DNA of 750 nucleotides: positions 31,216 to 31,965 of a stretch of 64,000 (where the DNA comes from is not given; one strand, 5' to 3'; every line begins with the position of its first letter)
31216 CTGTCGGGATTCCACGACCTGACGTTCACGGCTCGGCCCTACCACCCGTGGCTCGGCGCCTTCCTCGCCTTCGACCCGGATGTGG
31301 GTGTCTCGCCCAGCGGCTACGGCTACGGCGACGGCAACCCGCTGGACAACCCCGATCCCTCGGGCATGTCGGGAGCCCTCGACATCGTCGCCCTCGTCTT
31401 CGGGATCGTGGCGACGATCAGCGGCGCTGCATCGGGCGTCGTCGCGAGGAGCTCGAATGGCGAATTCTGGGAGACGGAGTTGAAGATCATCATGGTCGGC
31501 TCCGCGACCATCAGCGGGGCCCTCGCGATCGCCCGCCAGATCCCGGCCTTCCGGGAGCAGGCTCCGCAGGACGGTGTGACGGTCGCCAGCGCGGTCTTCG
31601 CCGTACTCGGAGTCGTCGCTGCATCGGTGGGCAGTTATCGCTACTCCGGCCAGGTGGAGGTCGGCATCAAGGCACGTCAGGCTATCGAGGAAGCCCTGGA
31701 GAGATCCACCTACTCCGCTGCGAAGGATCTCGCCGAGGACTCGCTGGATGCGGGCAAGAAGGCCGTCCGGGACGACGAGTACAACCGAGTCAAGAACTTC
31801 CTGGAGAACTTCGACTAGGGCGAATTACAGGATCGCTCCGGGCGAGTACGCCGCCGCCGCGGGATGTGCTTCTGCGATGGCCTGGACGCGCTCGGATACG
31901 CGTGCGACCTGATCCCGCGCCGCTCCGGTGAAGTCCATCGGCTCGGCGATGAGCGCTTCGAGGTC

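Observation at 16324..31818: Three paralogous lipoprotein RHS/YD-repeat proteins of about 1500 aa with a PA14-like insert, arranged plus/minus/plus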

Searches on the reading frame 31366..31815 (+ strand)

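Call 79: search_protein_families(library=pfam, proteins=[window:31366-31815:+], max_evalue=10)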
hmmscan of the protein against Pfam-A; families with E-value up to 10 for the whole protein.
window:31366-31815:+ (150 aa): 3 families
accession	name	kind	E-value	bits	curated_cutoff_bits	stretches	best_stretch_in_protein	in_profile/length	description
PF02656.20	DUF202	-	0.0056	17.5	23.4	1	46-94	18-63/68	Domain of unknown function (DUF202)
PF05425.18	CopD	-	0.17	12.7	32.1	1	8-86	10-100/105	Copper resistance protein D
PF14346.11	DUF4398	-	0.88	10.5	27.9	1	102-147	5-53/78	Domain of unknown function (DUF4398)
